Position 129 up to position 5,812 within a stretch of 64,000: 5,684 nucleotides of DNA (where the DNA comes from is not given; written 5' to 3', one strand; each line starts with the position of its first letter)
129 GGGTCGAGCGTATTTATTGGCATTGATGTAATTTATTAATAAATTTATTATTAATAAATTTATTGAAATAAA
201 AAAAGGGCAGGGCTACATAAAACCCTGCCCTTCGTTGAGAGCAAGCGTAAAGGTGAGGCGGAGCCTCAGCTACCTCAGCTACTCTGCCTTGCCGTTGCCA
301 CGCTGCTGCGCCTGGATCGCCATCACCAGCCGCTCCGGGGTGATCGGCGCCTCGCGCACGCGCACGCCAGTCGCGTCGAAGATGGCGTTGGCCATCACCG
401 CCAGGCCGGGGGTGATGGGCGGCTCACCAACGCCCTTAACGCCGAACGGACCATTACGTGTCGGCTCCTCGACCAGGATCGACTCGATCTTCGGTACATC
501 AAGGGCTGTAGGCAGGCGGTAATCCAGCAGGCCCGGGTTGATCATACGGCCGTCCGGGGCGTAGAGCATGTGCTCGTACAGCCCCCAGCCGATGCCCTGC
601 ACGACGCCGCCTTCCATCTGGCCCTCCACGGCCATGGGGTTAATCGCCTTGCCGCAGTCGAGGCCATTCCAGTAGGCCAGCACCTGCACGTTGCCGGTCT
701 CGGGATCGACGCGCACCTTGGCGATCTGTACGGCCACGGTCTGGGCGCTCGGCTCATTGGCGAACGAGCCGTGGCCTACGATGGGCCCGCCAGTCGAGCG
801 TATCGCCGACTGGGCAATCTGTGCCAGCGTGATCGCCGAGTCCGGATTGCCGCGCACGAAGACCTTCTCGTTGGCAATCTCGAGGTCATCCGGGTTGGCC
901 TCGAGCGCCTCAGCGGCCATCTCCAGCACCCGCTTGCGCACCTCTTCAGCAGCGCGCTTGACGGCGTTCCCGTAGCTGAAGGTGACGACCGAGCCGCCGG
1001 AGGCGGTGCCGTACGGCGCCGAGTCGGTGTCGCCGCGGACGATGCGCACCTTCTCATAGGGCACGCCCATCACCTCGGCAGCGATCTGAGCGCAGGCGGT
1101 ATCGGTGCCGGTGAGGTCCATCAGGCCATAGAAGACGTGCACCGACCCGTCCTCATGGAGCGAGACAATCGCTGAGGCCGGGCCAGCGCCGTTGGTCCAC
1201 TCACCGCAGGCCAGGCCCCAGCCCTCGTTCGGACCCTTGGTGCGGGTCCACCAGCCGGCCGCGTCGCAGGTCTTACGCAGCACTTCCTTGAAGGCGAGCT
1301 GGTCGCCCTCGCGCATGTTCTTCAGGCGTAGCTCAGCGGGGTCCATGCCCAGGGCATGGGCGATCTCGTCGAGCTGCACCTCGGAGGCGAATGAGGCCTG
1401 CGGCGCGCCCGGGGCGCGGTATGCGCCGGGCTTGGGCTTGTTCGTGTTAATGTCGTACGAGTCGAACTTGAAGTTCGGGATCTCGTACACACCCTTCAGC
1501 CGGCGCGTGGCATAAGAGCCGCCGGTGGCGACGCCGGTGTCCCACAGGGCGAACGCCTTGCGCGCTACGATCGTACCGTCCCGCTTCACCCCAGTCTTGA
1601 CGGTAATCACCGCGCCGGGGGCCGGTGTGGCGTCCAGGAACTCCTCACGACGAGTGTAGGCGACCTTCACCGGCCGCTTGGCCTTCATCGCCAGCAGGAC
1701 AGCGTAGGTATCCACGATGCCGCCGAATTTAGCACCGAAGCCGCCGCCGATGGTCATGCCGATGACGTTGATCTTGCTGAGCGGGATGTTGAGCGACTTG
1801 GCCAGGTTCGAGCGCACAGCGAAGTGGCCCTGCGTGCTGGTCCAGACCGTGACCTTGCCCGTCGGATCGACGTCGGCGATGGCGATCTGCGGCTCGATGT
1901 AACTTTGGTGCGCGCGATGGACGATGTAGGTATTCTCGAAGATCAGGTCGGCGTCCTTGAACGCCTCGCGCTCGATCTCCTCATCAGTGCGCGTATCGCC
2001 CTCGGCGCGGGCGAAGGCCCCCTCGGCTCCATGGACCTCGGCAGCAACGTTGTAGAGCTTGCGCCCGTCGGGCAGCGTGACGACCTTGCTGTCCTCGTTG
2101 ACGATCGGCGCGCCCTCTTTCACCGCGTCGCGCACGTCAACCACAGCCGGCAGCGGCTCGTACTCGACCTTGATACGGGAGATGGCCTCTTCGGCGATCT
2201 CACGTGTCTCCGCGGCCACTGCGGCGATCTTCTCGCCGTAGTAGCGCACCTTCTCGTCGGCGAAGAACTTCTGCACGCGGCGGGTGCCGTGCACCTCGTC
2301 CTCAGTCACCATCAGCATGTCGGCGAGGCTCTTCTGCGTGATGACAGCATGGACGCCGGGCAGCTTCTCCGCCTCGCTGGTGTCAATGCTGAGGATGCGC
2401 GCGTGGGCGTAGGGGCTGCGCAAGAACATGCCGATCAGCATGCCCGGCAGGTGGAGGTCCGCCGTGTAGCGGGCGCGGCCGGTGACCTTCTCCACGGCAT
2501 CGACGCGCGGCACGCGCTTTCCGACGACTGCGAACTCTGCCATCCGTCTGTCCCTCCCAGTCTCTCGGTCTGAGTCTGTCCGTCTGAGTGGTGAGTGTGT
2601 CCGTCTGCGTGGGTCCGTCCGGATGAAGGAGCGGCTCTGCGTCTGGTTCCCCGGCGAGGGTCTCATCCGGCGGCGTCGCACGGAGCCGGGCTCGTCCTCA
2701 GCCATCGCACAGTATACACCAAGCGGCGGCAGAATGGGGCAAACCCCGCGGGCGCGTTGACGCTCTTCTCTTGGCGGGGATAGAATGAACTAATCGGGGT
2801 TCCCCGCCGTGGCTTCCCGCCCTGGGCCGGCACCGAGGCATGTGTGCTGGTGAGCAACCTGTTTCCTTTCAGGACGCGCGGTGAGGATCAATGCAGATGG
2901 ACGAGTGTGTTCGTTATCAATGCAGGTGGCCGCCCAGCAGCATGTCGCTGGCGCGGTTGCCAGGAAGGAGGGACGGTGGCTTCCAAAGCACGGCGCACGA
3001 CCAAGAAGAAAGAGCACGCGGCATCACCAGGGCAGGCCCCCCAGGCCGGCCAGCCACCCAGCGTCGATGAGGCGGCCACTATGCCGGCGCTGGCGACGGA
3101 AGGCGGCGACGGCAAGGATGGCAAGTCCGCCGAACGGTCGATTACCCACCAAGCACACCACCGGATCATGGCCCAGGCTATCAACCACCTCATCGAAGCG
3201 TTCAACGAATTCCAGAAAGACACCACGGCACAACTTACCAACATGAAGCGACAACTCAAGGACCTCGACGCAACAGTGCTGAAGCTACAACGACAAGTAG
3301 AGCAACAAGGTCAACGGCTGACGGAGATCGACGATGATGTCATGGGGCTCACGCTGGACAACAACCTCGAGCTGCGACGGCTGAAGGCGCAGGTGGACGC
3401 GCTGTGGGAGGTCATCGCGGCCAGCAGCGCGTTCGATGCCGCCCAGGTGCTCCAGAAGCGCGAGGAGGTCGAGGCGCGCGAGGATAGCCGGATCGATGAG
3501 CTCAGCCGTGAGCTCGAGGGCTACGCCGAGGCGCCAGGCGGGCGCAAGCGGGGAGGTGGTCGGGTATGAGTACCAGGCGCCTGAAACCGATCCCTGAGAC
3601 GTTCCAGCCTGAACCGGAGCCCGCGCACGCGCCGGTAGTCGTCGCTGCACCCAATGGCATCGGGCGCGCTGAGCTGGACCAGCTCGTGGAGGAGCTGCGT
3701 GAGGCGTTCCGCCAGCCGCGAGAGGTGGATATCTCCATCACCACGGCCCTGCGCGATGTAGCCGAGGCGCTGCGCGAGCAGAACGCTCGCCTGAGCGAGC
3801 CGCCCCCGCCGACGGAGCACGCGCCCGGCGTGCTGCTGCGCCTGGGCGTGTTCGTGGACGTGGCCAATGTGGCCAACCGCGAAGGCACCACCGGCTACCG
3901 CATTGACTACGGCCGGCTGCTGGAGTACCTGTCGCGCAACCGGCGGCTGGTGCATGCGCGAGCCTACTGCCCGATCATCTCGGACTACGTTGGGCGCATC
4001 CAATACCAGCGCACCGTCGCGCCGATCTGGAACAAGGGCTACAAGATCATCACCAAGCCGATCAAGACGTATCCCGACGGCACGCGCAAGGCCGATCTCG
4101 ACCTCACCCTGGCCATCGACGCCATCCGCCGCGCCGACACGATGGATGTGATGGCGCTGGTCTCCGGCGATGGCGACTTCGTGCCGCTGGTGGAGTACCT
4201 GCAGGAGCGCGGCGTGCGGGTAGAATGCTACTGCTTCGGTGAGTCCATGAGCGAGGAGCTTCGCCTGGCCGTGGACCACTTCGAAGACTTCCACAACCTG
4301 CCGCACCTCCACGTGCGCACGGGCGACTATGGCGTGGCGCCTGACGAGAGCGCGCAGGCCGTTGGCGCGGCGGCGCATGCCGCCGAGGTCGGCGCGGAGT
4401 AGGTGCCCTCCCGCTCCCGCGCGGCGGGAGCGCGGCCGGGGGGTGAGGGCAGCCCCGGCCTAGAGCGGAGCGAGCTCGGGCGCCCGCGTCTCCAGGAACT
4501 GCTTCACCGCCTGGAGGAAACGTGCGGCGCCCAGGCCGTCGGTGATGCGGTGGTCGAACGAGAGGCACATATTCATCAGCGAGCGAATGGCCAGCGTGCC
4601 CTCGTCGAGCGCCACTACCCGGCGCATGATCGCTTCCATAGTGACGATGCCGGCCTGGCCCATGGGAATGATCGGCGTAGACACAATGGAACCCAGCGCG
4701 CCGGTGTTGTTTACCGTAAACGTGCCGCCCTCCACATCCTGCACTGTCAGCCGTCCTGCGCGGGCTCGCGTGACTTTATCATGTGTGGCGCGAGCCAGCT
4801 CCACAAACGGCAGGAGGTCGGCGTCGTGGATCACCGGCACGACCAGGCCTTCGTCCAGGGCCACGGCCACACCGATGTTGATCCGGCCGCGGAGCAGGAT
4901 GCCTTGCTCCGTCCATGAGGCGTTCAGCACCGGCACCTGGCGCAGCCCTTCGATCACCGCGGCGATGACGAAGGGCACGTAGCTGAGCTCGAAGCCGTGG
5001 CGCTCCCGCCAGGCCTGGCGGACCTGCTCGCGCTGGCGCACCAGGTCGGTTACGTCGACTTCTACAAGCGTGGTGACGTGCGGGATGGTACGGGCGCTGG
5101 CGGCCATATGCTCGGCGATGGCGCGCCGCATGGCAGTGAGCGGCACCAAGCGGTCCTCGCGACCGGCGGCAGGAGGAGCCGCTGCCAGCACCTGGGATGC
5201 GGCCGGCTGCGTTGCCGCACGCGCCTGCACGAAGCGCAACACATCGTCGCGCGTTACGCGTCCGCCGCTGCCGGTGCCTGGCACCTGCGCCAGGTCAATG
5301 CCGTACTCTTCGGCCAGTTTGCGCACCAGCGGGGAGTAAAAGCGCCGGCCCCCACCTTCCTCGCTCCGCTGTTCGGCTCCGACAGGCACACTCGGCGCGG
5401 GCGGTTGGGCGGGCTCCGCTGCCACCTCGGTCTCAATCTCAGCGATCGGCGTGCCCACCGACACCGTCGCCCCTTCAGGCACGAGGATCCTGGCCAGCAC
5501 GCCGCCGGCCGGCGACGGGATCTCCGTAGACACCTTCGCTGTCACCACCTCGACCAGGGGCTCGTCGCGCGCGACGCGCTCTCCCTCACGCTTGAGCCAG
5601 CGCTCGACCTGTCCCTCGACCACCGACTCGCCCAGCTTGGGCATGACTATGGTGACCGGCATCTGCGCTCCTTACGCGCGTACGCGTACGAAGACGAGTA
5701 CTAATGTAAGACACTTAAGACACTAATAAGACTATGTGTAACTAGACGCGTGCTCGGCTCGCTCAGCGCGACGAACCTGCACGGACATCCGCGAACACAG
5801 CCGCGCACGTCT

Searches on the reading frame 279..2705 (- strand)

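Call 108: search_protein_families(library=pfam, proteins=[window:279-2705:-], max_evalue=0.00001)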
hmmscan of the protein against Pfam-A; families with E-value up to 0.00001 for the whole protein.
window:279-2705:- (808 aa): 3 families
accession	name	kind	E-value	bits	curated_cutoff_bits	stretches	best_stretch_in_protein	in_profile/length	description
PF20256.3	MoCoBD_2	-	8.1e-76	255.7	27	1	493-738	24-283/283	Molybdopterin cofactor-binding domain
PF02738.23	MoCoBD_1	-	6.1e-66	222.4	27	1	246-464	19-244/244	Molybdopterin cofactor-binding domain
PF01315.27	Ald_Xan_dh_C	-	1.6e-32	112.5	31.3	1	75-186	1-110/110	Aldehyde oxidase and xanthine dehydrogenase, a/b hammerhead domain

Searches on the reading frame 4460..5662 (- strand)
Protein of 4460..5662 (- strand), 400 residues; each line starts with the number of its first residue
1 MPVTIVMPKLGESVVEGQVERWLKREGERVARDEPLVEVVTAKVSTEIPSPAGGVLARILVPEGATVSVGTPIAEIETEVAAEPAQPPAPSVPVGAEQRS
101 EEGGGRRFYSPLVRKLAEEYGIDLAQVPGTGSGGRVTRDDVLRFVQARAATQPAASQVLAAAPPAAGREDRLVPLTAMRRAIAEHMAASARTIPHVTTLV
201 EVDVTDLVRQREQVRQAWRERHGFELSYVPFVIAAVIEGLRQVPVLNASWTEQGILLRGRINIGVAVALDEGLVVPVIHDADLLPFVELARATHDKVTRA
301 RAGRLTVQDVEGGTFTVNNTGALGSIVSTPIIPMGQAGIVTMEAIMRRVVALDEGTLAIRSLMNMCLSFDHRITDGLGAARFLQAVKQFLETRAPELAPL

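Call 108: search_protein_families(library=pfam, proteins=[window:4460-5662:-], max_evalue=0.00001)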
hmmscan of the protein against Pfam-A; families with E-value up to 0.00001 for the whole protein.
window:4460-5662:- (400 aa): 3 families
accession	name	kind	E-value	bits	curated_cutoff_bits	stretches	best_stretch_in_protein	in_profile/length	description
PF00198.28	2-oxoacid_dh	-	1.1e-73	247.9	23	1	169-392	3-226/232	2-oxoacid dehydrogenases acyltransferase (catalytic domain)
PF00364.28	Biotin_lipoyl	-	1.3e-19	70.2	22.1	1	4-76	2-73/73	Biotin-requiring enzyme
PF02817.22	E3_binding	-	3.7e-18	65.9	23.7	1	108-142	2-36/36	e3 binding domain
